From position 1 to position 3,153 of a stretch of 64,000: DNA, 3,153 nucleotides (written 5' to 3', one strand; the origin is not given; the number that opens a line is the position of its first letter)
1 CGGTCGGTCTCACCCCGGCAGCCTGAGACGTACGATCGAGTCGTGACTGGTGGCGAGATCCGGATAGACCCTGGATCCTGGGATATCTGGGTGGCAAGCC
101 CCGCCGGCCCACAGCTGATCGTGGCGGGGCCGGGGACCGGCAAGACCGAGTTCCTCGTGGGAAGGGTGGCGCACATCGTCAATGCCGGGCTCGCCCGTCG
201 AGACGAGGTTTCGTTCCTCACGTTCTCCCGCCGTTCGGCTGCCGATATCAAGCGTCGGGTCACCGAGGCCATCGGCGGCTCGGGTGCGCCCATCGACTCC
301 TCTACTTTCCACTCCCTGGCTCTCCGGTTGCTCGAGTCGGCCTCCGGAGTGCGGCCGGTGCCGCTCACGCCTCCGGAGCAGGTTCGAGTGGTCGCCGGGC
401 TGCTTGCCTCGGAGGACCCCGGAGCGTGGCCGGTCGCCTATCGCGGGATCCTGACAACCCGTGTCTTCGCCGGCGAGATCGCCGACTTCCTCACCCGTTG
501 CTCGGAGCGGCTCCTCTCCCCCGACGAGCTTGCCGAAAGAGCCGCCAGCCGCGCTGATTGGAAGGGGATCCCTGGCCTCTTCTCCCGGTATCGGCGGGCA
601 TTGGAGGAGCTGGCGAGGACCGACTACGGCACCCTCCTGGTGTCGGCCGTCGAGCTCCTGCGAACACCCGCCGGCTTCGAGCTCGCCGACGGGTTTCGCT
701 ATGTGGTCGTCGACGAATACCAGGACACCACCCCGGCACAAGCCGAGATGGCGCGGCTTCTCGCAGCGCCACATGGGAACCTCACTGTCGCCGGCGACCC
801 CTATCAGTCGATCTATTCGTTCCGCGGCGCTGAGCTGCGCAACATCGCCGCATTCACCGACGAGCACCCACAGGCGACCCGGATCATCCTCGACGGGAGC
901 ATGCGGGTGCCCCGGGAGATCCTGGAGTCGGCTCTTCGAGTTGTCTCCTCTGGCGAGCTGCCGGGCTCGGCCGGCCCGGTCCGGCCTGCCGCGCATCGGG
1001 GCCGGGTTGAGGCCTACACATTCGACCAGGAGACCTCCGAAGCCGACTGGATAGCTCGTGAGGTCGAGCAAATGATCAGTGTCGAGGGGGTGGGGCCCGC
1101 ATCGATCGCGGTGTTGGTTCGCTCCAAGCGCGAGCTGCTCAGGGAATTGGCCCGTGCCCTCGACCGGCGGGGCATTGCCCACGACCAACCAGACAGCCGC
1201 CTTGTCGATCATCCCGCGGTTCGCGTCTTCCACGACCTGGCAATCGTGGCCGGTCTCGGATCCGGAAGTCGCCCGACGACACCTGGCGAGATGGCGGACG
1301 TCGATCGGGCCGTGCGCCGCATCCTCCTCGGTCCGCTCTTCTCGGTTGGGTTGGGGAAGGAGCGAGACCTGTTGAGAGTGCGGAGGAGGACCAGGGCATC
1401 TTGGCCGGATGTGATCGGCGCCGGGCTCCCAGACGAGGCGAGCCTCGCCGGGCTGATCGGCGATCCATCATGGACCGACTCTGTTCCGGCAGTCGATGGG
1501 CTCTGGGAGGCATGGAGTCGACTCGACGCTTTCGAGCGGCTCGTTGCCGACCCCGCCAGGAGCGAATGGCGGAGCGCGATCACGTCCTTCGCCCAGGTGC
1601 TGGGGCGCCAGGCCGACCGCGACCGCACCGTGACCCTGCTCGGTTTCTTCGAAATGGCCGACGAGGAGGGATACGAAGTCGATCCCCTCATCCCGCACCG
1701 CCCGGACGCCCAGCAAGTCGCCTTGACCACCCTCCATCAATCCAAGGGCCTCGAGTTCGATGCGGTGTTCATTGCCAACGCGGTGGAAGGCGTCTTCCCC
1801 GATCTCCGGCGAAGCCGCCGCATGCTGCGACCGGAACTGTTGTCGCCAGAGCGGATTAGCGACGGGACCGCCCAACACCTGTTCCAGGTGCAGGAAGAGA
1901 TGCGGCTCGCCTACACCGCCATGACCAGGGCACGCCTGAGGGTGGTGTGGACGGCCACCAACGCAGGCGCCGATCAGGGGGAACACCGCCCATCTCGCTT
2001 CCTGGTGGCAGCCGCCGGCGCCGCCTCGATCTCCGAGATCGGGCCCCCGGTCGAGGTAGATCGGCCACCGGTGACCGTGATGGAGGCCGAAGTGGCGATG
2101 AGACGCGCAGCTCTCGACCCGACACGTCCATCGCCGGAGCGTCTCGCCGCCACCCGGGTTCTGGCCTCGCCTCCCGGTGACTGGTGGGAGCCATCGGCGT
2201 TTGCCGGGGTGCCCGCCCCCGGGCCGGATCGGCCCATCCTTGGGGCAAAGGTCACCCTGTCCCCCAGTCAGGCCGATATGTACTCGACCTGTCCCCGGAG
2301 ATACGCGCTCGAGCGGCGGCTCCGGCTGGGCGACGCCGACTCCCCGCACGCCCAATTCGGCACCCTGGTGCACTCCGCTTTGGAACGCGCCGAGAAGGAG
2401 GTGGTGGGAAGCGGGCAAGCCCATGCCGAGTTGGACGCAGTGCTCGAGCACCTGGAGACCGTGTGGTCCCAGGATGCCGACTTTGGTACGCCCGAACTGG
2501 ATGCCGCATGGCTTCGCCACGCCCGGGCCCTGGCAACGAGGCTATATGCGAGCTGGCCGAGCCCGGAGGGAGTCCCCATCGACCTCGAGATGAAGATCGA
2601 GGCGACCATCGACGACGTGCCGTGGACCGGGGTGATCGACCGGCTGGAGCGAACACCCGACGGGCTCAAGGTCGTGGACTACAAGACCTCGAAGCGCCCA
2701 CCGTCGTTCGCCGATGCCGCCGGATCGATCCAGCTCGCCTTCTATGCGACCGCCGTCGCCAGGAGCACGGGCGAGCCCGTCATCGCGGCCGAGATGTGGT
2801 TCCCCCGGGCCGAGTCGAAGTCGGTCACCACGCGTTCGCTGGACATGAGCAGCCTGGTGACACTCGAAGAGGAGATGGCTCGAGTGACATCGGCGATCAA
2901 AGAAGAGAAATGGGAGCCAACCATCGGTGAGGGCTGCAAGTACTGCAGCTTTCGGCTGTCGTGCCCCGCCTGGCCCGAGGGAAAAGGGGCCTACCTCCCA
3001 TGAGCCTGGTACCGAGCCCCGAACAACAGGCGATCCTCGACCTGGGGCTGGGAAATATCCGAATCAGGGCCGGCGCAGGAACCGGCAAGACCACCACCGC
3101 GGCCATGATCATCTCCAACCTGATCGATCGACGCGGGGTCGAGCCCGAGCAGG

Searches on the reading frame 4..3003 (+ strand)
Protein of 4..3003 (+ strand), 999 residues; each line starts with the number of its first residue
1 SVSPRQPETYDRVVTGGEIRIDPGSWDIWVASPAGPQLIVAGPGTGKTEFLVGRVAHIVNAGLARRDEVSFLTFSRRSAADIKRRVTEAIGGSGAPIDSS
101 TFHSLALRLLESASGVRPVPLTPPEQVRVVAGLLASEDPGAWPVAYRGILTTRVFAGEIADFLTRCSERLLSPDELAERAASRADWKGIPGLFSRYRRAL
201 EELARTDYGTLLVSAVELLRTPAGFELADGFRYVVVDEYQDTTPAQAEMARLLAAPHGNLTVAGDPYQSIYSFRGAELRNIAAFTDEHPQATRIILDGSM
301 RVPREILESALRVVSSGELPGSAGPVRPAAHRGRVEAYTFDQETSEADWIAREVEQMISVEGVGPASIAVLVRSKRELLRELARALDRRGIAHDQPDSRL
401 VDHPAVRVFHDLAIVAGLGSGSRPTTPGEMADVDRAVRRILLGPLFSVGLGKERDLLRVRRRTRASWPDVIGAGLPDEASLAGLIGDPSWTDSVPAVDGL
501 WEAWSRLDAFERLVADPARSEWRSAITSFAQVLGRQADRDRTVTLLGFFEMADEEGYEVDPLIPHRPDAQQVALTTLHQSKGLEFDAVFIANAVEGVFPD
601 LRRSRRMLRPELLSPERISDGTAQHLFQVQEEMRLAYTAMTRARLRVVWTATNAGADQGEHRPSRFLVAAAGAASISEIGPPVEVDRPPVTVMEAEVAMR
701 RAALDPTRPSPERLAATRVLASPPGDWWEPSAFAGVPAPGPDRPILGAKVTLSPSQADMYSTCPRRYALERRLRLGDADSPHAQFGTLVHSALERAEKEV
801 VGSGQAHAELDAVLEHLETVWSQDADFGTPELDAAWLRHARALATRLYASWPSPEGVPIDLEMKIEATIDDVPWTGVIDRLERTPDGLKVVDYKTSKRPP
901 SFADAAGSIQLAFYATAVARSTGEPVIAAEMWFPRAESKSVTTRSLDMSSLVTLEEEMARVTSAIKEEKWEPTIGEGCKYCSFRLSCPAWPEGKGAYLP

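Call 21: search_protein_families(library=pfam, proteins=[window:4-3003:+], max_evalue=0.00001)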
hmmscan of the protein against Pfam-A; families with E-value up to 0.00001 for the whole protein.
window:4-3003:+ (999 aa): 7 families
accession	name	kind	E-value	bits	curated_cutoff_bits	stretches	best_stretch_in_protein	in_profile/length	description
PF00580.27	UvrD-helicase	-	7.3e-46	157.5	23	1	30-288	9-270/271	UvrD/REP helicase N-terminal domain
PF12705.13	PDDEXK_1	-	1.3e-37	130.5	22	1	751-988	1-247/247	PD-(D/E)XK nuclease superfamily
PF13361.12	UvrD_C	-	1.8e-22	80.7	25.6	1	569-651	284-347/350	UvrD-like helicase C-terminal domain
PF13245.12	AAA_19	-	9.5e-15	55.4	25.1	1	32-274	9-134/134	AAA domain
PF10926.14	DUF2800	-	3.7e-09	36.7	21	1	751-989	3-234/368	Protein of unknown function (DUF2800)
PF13538.12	UvrD_C_2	-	7.4e-09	35.8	27.4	0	573-608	3-38/52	UvrD-like helicase C-terminal domain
PF01930.23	Cas_Cas4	-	9.4e-09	36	22.7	0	875-987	53-158/160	Domain of unknown function DUF83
